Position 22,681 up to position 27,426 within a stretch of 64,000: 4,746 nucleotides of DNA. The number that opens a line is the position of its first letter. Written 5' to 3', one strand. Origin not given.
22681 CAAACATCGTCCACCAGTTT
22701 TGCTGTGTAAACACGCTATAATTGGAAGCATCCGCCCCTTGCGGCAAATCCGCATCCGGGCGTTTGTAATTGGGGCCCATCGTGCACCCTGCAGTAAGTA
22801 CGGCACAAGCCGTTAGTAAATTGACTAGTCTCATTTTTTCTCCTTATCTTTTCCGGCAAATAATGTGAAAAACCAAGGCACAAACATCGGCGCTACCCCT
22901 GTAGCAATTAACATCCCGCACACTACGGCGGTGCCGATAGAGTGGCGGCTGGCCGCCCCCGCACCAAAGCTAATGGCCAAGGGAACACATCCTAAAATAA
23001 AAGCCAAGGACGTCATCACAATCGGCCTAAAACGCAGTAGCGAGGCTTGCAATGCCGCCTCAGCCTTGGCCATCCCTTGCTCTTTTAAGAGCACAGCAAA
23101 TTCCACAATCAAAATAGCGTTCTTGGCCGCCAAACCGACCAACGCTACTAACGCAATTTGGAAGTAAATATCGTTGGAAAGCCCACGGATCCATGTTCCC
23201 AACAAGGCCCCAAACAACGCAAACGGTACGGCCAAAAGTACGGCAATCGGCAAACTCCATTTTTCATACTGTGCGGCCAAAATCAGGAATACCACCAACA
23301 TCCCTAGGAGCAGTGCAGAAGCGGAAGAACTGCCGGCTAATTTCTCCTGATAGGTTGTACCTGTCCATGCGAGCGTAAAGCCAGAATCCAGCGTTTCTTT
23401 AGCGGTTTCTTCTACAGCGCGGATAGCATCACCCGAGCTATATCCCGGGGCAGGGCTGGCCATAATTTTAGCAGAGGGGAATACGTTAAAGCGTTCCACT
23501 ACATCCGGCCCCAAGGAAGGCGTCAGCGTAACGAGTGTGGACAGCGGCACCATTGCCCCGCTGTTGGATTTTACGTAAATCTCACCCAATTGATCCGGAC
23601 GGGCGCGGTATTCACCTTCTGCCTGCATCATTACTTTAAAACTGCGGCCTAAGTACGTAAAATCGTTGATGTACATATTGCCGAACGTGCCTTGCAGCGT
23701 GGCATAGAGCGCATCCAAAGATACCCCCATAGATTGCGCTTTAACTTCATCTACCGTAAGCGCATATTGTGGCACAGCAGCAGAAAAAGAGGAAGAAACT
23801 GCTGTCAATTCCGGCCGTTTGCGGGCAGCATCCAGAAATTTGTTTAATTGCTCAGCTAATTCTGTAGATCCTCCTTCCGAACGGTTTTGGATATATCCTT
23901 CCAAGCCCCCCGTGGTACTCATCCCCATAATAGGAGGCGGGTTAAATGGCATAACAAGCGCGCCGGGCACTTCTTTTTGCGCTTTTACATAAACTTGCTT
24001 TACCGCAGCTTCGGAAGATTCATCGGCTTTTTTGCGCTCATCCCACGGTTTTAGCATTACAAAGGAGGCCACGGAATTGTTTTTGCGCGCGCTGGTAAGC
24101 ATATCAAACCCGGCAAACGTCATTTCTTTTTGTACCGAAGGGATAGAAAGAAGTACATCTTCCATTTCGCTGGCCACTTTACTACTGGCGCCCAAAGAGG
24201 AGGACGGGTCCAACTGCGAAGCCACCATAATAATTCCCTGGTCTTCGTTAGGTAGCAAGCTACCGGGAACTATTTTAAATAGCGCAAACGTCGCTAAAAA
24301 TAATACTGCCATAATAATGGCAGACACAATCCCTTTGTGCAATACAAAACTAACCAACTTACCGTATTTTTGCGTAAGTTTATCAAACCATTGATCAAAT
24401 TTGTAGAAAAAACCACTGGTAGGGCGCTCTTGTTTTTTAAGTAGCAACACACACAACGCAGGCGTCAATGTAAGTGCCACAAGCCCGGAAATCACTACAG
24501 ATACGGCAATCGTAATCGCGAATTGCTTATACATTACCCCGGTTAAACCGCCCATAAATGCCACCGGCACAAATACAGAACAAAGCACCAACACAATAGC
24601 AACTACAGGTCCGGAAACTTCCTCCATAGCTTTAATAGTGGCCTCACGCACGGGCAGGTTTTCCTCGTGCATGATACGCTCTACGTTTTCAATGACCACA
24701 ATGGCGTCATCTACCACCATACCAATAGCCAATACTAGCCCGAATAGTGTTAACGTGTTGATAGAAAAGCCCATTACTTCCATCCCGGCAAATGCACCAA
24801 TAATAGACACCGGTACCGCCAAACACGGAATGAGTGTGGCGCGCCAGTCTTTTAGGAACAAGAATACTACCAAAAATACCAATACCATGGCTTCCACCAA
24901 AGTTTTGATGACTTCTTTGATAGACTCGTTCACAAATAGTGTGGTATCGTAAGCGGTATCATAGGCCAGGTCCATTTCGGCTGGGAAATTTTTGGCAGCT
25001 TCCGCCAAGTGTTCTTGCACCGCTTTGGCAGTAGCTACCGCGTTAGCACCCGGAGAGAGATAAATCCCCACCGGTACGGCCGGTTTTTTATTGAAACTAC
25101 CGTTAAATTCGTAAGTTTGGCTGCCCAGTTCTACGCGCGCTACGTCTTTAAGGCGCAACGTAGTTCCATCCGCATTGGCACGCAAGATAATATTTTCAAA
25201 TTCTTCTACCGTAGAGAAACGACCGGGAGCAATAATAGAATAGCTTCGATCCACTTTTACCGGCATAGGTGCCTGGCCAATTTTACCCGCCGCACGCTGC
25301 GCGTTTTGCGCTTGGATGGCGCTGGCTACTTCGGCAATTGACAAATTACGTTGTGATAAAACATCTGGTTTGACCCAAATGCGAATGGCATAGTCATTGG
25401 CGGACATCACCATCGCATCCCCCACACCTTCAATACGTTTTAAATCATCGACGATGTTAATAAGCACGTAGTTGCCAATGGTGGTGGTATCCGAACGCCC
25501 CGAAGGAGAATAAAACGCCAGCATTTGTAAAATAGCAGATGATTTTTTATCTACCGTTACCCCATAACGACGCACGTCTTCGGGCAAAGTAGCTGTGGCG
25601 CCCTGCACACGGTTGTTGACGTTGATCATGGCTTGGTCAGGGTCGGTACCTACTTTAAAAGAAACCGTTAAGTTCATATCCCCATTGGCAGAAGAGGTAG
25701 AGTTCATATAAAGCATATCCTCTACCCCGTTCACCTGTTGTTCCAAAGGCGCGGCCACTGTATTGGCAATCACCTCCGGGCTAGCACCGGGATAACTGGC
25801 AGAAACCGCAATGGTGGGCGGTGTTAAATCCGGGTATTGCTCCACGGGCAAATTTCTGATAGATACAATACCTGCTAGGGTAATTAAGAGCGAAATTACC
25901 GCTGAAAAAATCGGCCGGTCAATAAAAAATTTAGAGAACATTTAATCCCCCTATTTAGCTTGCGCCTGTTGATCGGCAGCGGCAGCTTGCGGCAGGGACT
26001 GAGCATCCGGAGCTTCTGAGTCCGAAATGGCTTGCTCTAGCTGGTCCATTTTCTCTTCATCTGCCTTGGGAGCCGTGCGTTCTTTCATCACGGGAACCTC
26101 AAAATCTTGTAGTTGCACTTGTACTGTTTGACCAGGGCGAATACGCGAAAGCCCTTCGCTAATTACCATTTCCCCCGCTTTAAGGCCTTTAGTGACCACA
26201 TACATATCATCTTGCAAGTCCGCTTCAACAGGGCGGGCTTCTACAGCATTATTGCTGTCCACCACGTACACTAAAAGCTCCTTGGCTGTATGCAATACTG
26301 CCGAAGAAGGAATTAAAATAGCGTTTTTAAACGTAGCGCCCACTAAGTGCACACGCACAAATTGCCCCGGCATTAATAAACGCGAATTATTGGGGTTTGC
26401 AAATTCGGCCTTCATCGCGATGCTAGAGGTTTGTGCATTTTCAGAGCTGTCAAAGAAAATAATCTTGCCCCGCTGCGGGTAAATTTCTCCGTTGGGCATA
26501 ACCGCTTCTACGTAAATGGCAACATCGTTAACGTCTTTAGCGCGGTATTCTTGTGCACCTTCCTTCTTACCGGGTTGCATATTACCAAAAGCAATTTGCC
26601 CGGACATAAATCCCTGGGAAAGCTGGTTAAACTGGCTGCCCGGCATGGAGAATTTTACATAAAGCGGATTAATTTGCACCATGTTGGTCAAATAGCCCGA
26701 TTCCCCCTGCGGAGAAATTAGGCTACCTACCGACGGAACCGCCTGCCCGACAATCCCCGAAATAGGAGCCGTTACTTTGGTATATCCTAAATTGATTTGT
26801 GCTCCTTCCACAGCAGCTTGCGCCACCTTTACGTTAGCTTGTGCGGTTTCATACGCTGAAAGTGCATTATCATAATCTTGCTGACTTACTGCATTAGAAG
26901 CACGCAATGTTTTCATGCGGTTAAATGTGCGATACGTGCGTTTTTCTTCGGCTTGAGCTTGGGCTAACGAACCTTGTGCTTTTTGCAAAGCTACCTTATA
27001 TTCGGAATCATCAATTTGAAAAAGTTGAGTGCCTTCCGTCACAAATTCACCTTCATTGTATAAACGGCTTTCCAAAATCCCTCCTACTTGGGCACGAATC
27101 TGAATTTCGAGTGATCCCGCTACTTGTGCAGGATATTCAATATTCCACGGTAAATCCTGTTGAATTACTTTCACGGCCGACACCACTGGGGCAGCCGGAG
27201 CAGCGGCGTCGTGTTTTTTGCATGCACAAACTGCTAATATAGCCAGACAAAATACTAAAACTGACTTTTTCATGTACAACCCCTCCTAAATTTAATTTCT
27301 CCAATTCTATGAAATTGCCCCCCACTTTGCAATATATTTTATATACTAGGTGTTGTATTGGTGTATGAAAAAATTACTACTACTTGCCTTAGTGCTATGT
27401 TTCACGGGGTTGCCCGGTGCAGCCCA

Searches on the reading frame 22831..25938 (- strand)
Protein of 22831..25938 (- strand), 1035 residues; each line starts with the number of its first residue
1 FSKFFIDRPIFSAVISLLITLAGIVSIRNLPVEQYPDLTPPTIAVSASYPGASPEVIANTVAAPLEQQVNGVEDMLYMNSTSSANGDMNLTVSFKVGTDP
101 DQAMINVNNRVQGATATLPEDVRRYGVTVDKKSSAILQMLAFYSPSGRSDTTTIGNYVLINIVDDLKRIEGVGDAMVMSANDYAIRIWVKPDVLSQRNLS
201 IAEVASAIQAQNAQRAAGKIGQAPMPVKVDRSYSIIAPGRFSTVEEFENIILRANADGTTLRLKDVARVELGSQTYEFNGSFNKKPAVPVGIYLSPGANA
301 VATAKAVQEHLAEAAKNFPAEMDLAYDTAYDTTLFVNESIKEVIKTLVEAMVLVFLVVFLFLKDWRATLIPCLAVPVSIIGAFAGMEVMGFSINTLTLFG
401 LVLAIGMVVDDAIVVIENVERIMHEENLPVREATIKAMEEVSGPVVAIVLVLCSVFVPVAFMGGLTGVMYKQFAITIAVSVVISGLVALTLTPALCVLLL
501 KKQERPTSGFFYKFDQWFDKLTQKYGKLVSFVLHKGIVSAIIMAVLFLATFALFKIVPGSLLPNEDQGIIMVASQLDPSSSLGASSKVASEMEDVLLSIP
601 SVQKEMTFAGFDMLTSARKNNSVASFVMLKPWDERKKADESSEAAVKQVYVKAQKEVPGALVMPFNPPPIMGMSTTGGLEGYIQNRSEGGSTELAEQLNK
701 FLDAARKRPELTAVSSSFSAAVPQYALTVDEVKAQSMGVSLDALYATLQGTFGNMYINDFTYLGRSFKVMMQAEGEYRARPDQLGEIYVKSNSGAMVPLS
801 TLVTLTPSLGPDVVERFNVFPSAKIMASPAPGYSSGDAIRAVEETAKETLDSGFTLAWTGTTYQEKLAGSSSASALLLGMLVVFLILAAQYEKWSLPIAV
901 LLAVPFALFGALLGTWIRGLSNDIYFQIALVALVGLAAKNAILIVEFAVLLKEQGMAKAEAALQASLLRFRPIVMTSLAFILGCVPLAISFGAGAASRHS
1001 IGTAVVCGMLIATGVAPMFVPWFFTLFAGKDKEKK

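Call 45: search_protein_families(library=pfam, proteins=[window:22831-25938:-], max_evalue=0.00001)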
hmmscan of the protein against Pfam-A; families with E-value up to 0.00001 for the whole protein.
window:22831-25938:- (1035 aa): 2 families
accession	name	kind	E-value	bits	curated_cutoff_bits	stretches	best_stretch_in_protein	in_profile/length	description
PF00873.25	ACR_tran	-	0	1116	28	1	1-1027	1-1020/1021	AcrB/AcrD/AcrF family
PF03176.21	MMPL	-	1.3e-08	34.6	20.5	1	341-502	143-305/333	MMPL family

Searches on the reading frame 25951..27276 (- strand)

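Call 45: search_protein_families(library=pfam, proteins=[window:25951-27276:-], max_evalue=0.00001)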
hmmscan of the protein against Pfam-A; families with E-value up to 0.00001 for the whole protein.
window:25951-27276:- (441 aa): 2 families
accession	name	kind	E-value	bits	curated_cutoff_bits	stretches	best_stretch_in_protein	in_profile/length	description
PF13437.12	HlyD_3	-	1.2e-09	39.3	22.2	0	59-106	1-49/106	HlyD family secretion protein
PF16576.10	HlyD_D23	-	3e-07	30.4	30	0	59-222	21-162/214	Barrel-sandwich domain of CusB or HlyD membrane-fusion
